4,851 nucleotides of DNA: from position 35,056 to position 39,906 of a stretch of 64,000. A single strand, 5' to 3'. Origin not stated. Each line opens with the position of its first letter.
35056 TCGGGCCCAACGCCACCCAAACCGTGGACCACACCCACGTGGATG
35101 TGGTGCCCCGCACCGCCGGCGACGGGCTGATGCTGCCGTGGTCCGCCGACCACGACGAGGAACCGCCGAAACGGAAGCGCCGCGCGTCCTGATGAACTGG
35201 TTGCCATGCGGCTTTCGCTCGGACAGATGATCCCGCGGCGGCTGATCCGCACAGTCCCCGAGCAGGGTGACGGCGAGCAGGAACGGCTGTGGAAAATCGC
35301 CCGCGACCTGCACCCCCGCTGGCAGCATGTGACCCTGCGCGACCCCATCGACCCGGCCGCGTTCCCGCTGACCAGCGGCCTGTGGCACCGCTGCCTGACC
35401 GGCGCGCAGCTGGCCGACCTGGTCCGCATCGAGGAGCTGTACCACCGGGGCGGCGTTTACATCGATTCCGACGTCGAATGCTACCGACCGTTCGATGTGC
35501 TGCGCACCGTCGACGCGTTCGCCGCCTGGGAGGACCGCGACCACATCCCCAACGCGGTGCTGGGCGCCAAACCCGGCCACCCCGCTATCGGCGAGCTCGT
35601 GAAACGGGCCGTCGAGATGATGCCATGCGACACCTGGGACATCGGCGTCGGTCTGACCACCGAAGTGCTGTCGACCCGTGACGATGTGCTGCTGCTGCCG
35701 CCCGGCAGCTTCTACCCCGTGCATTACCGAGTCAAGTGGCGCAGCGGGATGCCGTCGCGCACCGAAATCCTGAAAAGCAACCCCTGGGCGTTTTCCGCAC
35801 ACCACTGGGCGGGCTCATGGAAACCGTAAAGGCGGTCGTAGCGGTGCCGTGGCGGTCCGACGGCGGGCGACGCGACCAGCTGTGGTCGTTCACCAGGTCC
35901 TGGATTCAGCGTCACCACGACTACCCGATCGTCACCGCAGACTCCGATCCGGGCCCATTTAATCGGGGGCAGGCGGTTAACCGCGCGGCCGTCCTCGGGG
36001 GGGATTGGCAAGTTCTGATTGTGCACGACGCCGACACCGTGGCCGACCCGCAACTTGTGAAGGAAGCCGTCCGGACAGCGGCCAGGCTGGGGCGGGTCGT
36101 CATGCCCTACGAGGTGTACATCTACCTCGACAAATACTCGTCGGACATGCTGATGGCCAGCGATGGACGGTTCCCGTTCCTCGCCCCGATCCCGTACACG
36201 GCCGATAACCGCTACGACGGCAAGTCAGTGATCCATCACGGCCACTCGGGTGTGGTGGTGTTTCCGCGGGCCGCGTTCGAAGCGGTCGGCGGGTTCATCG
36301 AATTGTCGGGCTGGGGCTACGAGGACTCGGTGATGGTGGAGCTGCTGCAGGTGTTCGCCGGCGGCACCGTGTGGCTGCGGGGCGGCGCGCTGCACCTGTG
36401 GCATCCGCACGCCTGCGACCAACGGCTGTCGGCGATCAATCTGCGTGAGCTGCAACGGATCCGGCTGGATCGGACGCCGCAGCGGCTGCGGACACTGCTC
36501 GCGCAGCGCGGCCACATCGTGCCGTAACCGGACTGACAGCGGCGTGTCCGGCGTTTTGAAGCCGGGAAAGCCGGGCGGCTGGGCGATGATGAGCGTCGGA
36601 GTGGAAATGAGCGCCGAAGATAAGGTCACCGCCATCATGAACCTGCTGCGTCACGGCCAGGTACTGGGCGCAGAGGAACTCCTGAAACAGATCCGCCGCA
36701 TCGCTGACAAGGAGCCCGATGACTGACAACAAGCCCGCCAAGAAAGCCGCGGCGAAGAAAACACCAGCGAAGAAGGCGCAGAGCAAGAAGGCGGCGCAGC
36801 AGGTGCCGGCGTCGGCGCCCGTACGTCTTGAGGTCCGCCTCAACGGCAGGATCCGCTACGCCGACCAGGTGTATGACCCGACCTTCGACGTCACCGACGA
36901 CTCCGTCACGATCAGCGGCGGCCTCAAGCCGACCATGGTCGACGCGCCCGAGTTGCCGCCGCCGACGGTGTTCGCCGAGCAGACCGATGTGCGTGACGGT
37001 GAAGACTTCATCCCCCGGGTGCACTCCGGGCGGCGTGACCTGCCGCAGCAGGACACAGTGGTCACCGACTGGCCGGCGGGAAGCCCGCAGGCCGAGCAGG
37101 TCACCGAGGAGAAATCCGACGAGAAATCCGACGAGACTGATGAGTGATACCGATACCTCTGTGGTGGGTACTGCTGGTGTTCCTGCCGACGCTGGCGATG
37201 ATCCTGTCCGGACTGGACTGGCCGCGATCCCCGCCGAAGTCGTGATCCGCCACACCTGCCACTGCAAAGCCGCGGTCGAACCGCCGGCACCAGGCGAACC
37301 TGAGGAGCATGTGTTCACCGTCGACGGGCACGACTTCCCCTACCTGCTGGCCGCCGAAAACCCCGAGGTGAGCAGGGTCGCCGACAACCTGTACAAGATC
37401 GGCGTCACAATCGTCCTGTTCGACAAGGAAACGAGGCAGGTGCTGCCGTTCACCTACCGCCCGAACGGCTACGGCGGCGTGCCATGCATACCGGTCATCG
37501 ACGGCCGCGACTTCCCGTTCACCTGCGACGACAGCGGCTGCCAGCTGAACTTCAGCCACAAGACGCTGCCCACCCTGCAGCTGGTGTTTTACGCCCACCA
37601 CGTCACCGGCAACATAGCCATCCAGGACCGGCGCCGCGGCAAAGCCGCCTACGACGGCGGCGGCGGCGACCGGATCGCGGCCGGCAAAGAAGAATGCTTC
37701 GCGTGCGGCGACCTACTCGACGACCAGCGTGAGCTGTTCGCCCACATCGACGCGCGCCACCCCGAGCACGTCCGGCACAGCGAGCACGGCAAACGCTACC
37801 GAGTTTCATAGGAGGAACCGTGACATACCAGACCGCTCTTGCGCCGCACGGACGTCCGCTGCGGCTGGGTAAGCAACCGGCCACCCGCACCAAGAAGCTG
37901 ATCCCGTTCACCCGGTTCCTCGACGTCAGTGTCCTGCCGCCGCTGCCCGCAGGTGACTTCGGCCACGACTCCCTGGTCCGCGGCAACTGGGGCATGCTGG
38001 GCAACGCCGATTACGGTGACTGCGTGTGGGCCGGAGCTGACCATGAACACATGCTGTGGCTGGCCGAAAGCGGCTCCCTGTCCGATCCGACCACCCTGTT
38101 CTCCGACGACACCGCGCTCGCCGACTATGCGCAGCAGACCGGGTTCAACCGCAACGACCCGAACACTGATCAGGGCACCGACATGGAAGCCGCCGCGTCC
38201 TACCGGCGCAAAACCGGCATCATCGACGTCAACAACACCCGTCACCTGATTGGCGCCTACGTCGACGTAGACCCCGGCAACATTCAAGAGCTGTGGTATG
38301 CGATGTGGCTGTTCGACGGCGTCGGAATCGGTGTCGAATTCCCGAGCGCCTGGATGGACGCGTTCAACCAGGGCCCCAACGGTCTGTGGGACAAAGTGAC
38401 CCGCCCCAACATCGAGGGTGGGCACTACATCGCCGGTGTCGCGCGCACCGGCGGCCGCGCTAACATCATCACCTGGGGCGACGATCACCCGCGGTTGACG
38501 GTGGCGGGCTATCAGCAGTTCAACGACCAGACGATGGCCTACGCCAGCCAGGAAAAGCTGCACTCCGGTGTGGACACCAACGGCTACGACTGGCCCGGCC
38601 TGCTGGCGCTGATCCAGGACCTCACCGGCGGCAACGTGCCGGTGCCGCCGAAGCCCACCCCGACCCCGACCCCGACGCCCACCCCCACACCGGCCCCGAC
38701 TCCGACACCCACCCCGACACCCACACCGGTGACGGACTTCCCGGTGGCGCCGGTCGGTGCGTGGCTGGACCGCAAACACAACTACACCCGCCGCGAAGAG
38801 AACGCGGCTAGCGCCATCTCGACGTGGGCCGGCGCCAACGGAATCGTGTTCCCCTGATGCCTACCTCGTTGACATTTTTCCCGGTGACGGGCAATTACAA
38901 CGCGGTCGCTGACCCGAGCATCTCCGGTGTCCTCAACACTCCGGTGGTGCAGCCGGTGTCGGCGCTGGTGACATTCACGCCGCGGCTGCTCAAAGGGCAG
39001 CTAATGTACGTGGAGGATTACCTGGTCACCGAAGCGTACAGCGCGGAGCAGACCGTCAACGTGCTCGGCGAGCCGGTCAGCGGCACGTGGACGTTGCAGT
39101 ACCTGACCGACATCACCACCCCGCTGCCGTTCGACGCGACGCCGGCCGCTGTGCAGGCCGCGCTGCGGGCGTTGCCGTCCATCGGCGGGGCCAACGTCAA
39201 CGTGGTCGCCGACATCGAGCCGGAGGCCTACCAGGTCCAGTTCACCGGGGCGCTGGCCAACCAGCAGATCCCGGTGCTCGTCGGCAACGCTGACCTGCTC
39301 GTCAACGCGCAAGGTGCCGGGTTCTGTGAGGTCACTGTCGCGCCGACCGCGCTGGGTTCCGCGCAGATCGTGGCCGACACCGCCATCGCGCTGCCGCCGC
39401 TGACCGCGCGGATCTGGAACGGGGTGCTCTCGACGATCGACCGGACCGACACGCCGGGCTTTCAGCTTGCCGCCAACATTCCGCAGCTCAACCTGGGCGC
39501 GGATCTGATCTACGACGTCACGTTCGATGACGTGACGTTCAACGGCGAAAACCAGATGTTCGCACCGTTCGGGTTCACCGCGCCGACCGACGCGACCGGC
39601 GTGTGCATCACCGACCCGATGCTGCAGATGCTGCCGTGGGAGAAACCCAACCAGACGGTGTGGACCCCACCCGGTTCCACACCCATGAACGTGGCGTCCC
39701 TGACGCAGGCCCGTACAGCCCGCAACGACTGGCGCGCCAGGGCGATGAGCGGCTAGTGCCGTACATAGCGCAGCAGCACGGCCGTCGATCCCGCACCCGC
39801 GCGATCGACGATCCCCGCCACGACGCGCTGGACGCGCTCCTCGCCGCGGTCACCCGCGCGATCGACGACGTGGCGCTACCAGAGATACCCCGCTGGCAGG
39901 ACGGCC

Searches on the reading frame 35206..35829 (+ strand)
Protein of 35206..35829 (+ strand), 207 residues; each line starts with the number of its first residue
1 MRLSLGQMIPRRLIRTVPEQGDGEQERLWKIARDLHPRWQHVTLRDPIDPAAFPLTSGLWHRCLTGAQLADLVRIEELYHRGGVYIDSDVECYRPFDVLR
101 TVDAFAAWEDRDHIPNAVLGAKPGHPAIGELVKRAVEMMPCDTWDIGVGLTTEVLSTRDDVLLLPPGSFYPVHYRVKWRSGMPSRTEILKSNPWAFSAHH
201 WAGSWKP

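Call 43: search_protein_families(library=phrogs, proteins=[window:35206-35829:+], max_evalue=0.001)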
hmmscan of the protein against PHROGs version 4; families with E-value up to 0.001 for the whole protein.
window:35206-35829:+ (207 aa): 1 family
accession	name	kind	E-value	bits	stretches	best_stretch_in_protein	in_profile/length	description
phrog_28262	-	unknown function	2.9e-05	23.6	1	63-138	62-142/765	-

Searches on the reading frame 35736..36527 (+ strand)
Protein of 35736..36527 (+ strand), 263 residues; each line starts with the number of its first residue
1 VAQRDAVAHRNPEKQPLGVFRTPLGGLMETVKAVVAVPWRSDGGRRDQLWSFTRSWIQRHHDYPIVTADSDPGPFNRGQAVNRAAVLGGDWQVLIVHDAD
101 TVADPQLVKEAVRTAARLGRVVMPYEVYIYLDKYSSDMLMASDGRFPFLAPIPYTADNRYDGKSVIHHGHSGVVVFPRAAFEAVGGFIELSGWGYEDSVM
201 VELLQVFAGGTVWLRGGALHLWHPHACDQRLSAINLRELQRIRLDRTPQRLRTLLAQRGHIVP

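Call 43: search_protein_families(library=phrogs, proteins=[window:35736-36527:+], max_evalue=0.001)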
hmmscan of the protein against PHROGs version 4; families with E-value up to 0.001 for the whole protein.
window:35736-36527:+ (263 aa): 1 family
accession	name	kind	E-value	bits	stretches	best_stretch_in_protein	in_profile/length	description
phrog_1721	-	moron, auxiliary metabolic gene and host takeover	3.2e-21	77.1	1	32-256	3-230/232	galactosyl transferase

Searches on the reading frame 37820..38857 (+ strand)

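Call 42: search_protein_families(library=phrogs, proteins=[window:37820-38857:+], max_evalue=0.001)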
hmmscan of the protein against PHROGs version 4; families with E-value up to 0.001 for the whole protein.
window:37820-38857:+ (345 aa): 1 family
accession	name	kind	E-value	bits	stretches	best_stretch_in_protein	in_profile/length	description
phrog_19005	-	unknown function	1.3e-26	94.2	1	39-270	26-257/260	-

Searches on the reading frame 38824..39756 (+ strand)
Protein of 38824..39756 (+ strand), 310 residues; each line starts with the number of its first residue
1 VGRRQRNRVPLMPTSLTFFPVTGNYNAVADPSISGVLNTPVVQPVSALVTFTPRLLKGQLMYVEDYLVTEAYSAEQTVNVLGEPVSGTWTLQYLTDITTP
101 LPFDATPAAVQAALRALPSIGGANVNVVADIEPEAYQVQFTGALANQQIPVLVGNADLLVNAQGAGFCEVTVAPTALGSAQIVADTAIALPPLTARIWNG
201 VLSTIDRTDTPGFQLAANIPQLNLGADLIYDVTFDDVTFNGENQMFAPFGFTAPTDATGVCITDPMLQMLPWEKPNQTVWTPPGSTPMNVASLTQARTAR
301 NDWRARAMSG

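Call 42: search_protein_families(library=phrogs, proteins=[window:38824-39756:+], max_evalue=0.001)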
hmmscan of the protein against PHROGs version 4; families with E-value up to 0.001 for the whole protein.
window:38824-39756:+ (310 aa): 4 families
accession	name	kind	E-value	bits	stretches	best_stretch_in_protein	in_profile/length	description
phrog_11690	-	tail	8.5e-20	72.3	1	176-258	59-146/175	tail protein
phrog_2839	-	tail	2.6e-08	33.8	1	74-161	60-148/581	tail sheath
phrog_10909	-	tail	0.00014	22.3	1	67-125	194-253/290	major tail protein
phrog_5042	-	unknown function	0.00015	22.5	1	58-166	97-203/227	-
